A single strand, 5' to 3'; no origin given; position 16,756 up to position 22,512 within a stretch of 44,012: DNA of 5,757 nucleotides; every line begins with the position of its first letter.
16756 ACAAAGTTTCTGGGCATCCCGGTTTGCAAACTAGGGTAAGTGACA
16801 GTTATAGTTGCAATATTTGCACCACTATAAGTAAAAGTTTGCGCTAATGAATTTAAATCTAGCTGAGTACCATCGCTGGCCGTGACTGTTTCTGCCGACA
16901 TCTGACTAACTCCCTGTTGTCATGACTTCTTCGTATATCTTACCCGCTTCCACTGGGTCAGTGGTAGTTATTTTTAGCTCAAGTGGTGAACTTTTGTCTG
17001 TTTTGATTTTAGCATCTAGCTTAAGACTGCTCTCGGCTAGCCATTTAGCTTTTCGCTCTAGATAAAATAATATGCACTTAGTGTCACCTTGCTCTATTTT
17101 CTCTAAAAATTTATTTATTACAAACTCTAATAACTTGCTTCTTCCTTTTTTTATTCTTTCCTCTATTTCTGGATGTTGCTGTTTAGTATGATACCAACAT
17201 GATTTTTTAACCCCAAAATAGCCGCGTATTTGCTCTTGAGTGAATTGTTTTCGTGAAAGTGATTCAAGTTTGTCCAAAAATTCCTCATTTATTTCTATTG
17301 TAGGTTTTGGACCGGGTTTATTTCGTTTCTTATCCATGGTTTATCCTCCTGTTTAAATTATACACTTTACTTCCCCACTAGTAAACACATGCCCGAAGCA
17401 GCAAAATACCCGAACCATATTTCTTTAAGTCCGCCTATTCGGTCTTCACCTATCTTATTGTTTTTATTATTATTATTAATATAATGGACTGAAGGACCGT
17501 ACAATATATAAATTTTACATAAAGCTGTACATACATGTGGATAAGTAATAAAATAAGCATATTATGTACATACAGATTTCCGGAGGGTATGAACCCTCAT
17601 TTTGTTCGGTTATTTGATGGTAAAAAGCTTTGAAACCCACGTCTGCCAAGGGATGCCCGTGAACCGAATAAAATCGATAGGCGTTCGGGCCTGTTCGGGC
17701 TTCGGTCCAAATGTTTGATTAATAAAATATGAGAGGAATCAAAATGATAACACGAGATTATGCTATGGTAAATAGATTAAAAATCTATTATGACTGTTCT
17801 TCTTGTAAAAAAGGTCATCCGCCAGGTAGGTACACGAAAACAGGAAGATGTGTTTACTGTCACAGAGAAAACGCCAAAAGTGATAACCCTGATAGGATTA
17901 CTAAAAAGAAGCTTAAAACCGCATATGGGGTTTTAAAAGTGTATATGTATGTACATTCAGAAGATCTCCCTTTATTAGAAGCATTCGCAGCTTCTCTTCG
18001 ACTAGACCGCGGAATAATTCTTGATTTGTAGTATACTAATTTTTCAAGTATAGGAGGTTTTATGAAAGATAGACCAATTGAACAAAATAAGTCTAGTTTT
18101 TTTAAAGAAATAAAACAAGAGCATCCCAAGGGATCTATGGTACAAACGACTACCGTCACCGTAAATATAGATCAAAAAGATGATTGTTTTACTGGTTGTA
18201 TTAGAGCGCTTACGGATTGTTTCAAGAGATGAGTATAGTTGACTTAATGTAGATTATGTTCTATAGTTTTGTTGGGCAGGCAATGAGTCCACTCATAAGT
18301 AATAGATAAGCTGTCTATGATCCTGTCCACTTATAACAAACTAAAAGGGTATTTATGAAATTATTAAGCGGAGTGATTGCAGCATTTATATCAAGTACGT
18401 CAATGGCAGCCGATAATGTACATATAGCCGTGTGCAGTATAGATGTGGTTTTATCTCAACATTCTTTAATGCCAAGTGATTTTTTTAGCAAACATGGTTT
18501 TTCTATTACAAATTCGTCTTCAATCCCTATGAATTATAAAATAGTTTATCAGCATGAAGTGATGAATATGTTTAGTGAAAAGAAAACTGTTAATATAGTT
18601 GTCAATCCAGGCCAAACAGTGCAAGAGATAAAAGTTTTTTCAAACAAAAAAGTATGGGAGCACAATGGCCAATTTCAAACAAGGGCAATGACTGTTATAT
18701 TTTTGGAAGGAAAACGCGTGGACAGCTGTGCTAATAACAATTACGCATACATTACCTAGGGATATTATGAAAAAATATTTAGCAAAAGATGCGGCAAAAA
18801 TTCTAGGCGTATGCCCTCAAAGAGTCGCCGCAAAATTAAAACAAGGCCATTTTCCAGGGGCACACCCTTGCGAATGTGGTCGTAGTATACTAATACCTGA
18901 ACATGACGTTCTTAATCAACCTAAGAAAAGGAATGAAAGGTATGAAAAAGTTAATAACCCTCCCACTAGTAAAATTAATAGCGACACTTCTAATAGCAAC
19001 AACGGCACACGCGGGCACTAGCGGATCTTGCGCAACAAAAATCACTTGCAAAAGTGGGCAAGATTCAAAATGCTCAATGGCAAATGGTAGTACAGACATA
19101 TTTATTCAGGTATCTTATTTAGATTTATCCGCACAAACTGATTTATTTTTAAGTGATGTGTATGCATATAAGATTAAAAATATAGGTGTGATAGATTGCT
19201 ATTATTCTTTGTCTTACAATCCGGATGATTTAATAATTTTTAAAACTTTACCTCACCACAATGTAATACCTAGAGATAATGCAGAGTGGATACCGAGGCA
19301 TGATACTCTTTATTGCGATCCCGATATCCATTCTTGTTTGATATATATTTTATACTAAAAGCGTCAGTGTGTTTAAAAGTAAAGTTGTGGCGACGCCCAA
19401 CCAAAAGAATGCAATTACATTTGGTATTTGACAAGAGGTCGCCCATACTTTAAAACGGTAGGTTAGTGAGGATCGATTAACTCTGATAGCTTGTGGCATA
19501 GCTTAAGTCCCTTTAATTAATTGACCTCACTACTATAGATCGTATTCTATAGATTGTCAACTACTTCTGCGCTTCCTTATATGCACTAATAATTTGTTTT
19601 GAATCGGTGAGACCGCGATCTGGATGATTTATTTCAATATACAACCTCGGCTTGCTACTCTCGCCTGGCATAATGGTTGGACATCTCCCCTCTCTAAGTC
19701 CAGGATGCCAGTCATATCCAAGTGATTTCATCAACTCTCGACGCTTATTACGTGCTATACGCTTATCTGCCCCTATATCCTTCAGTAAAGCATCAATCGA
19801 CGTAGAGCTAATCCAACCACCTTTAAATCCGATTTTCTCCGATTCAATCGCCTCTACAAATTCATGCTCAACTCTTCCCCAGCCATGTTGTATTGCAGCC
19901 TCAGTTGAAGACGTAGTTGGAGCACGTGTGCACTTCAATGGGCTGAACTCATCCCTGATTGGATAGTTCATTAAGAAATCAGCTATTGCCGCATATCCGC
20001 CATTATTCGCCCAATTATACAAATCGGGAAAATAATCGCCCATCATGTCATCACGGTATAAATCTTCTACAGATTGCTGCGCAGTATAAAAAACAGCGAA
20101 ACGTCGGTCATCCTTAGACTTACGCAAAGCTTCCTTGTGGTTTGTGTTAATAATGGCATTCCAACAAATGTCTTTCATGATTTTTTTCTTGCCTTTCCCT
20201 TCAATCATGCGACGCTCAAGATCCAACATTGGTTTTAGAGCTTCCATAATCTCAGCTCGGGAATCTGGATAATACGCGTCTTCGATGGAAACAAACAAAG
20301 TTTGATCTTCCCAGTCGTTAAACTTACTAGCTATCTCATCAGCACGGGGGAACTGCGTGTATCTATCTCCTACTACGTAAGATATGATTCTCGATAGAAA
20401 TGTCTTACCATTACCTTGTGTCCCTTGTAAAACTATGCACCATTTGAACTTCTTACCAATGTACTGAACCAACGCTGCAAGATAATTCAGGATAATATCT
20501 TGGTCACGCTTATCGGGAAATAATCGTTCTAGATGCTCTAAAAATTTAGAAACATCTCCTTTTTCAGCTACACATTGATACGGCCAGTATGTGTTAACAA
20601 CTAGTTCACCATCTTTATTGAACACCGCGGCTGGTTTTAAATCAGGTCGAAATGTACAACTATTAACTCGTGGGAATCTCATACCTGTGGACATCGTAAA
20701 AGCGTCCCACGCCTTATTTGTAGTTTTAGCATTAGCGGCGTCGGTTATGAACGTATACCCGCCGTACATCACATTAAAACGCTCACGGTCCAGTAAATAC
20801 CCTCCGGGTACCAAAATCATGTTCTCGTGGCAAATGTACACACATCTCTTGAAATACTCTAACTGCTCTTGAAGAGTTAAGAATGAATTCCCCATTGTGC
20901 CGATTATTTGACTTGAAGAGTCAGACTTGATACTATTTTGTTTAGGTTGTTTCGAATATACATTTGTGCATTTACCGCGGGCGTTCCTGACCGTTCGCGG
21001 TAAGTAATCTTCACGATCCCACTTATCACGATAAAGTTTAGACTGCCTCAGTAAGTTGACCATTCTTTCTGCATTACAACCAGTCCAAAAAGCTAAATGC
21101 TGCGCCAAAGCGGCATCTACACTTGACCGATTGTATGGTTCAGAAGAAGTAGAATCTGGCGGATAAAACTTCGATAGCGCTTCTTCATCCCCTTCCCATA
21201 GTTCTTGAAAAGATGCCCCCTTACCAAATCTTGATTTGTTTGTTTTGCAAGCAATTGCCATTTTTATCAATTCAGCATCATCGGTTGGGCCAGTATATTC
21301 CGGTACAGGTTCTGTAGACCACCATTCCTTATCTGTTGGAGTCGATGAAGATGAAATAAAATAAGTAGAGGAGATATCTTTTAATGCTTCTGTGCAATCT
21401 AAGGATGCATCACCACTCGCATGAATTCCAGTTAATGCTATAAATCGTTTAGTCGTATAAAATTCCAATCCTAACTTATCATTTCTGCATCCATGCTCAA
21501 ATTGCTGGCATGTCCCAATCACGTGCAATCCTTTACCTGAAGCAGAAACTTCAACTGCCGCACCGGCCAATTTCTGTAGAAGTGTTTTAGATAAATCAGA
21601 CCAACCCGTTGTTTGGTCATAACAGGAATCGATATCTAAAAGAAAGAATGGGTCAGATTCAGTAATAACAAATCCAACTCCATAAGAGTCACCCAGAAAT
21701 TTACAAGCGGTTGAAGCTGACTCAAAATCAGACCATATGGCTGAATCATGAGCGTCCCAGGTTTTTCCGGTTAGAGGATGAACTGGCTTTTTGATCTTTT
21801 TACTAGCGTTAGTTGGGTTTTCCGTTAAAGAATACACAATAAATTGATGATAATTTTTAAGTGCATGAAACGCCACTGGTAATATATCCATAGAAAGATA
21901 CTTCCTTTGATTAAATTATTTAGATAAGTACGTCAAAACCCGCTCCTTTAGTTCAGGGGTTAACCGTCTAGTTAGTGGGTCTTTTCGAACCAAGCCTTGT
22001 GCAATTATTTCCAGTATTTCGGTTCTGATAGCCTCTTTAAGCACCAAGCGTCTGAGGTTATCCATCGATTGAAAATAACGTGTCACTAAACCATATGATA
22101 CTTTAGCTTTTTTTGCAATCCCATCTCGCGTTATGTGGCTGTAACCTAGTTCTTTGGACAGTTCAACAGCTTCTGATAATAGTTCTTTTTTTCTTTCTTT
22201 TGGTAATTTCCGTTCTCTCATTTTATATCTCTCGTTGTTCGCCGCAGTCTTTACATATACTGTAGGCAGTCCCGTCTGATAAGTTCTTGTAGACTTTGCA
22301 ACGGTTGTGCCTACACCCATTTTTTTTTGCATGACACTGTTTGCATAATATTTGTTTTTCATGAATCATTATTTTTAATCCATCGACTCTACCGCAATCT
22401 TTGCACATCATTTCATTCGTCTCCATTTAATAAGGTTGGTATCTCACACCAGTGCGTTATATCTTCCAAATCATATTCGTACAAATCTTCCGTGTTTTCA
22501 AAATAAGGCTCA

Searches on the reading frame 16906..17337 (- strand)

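Call 49: search_protein_families(library=phrogs, proteins=[window:16906-17337:-], max_evalue=0.01)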
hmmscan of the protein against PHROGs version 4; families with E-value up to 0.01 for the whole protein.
window:16906-17337:- (143 aa): 2 families
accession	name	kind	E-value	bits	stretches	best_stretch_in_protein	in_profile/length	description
phrog_309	-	head and packaging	3.4e-13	51.2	1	4-125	127-278/319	terminase small subunit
phrog_28310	-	unknown function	0.00029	22.1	1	16-76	8-71/76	-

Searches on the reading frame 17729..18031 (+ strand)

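Call 35: search_protein_families(library=pfam, proteins=[window:17729-18031:+], max_evalue=0.1)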
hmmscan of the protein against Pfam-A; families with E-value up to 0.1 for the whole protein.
window:17729-18031:+ (100 aa): 0 families

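Call 36: search_protein_families(library=phrogs, proteins=[window:17729-18031:+], max_evalue=0.01)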
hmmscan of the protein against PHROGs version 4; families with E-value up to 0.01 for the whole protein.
window:17729-18031:+ (100 aa): 3 families
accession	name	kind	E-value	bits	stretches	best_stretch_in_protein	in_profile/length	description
phrog_1081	-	unknown function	8.1e-11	42.8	1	5-55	2-52/67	-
phrog_23777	-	unknown function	6.9e-05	24.2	1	20-56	11-49/75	-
phrog_28903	-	unknown function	0.0099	16.5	0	32-89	45-104/183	-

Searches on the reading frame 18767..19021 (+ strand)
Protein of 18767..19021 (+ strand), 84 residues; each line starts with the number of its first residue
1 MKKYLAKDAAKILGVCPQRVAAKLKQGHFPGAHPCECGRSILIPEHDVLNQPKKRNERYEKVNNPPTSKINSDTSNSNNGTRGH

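Call 35: search_protein_families(library=pfam, proteins=[window:18767-19021:+], max_evalue=0.1)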
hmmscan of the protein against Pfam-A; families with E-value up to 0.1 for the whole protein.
window:18767-19021:+ (84 aa): 1 family
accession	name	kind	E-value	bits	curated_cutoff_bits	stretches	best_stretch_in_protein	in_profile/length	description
PF12728.13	HTH_17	-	5.2e-06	27.1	27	1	7-49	5-44/51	Helix-turn-helix domain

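Call 36: search_protein_families(library=phrogs, proteins=[window:18767-19021:+], max_evalue=0.01)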
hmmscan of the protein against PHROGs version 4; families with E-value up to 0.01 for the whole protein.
window:18767-19021:+ (84 aa): 4 families
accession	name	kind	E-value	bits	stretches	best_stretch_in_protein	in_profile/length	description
phrog_6401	-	DNA, RNA and nucleotide metabolism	1.5e-05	25.8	1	7-57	13-61/64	DNA binding protein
phrog_10045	-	DNA, RNA and nucleotide metabolism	0.0014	19.4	1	6-54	23-69/74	HTH DNA binding protein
phrog_66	-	integration and excision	0.0071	17.1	1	6-58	96-146/412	excisionase and transcriptional regulator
phrog_6058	-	unknown function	0.0078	17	1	2-32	23-53/113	-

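Call 56: find_related_loci(query=A1, collection=viral_contigs, flank=10000)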
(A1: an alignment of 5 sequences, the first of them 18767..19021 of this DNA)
Query A1 (84 aa) in viral_contigs; peptide patterns used: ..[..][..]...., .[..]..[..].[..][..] (x = any residue, [..] = any of these).
24 stretches matched a pattern; 6 encode a relative of the query (tblastn E <= 1e-3); 6 distinct loci.
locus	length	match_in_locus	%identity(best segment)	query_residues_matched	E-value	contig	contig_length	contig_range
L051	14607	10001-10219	74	1-71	3e-34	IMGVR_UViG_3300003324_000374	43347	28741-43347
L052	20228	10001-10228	74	1-75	5e-33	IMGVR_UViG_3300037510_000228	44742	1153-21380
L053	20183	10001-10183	67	1-61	3e-26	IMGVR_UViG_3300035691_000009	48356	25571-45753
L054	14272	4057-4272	48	1-79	5e-22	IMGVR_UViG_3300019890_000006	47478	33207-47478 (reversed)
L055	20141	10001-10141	64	9-55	8e-17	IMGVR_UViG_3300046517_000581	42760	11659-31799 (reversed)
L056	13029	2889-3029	62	2-48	3e-16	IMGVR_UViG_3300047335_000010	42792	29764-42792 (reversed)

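Call 70: search_solved_structures(query=A1, max_evalue=1)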
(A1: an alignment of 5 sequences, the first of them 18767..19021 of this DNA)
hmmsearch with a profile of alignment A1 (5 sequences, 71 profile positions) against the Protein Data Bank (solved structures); distinct sequences matched with E-value up to 1: 1.
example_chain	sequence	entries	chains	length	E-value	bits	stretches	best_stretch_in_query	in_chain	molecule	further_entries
5i41_B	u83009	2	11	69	0.6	13.5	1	4-54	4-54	Chromosome-anchoring protein RacA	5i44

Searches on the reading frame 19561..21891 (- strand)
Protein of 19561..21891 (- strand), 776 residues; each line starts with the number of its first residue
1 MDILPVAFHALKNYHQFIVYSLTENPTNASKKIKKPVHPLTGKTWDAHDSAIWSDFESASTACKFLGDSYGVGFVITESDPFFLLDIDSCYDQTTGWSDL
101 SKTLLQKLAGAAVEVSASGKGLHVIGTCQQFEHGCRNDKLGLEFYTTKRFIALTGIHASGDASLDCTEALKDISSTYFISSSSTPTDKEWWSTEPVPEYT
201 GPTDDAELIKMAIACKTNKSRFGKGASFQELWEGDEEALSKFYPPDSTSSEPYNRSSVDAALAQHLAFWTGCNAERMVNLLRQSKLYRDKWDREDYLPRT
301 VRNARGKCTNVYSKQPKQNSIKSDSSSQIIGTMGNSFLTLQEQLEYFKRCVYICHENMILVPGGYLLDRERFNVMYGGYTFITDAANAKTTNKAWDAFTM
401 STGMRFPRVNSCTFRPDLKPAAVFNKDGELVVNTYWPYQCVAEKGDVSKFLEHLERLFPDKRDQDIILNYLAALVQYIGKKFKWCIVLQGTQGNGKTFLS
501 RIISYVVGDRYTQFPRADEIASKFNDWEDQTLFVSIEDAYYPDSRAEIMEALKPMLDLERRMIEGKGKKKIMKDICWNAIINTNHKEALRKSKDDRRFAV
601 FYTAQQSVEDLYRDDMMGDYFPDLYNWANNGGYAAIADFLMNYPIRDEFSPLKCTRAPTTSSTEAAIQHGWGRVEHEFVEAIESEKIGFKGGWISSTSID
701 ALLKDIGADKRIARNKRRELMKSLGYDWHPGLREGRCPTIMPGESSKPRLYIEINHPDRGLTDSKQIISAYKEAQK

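Call 9: search_protein_families(library=pfam, proteins=[window:19561-21891:-], max_evalue=0.01)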
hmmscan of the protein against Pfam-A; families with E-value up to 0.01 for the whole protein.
window:19561-21891:- (776 aa): 3 families
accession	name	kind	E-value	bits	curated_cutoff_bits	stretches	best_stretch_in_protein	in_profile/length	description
PF22763.1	NrS1-1_pol-like_HBD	-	1.9e-20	72.9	27.9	1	255-313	1-63/64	NrS-1 polymerase HBD domain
PF19263.5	DUF5906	-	1.3e-12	48.8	27.6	1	488-597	1-114/114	Family of unknown function (DUF5906)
PF05272.17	VapE-like_dom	-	0.0032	17.4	25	0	475-514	43-84/217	Virulence-associated protein E-like domain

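Call 12: find_related_loci(query=window:19561-21891:-, collection=viral_contigs, flank=10000)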
Query window:19561-21891:- (776 aa) in viral_contigs; peptide patterns used: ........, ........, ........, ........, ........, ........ (x = any residue, [..] = any of these).
6 stretches matched a pattern; 2 encode a relative of the query (tblastn E <= 1e-3); 2 distinct loci.
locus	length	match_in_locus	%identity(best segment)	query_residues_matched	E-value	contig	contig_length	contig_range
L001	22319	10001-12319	77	1-775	0e+0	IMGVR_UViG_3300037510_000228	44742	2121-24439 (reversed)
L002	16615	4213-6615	37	14-776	5e-154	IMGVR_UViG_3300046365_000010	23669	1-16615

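Call 67: find_related_loci(query=A2, collection=viral_contigs, flank=10000)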
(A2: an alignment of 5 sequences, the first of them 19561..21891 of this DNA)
Query A2 (776 aa) in viral_contigs; peptide patterns used: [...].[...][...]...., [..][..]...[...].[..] (x = any residue, [..] = any of these).
242 stretches matched a pattern; 103 encode a relative of the query (tblastn E <= 1e-3); the best 80 are kept; 80 distinct loci.
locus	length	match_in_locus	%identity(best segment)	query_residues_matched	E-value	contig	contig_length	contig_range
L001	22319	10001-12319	77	1-775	0e+0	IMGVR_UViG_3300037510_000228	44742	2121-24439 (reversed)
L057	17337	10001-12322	60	1-776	0e+0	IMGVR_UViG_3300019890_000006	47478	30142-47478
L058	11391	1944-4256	47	1-775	0e+0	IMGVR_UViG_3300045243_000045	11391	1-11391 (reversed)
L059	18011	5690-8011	48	1-775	0e+0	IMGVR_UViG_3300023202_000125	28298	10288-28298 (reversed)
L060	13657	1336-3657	72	1-775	0e+0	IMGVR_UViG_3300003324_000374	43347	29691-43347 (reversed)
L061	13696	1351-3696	48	1-775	0e+0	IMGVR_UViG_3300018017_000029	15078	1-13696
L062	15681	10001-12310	46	8-775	0e+0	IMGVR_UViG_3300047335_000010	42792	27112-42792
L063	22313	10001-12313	45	1-775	0e+0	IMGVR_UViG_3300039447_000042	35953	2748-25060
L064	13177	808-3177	47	1-775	0e+0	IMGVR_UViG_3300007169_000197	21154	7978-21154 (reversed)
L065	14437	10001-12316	44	10-774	0e+0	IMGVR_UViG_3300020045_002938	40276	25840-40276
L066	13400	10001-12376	44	1-775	0e+0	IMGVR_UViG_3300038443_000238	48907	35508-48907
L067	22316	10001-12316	45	17-776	0e+0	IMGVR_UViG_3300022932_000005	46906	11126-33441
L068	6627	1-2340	42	1-772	0e+0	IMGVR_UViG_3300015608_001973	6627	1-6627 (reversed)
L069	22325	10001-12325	43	1-775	0e+0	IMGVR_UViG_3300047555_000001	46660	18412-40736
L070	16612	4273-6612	43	1-775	0e+0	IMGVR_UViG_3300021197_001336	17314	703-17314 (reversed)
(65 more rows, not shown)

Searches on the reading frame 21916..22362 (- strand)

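Call 9: search_protein_families(library=pfam, proteins=[window:21916-22362:-], max_evalue=0.01)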
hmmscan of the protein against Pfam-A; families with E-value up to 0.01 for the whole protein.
window:21916-22362:- (148 aa): 1 family
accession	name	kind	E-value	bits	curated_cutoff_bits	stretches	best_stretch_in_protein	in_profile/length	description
PF00440.29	TetR_N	-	4.7e-07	29.9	24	1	61-104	1-44/47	Bacterial regulatory proteins, tetR family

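Call 36: search_protein_families(library=phrogs, proteins=[window:21916-22362:-], max_evalue=0.01)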
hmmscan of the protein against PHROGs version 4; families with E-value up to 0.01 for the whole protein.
window:21916-22362:- (148 aa): 2 families
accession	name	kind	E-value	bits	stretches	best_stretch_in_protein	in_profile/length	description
phrog_8723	-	unknown function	2.1e-26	94.1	1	47-147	16-116/251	-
phrog_25642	-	unknown function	0.0018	18.6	1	55-109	7-61/205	-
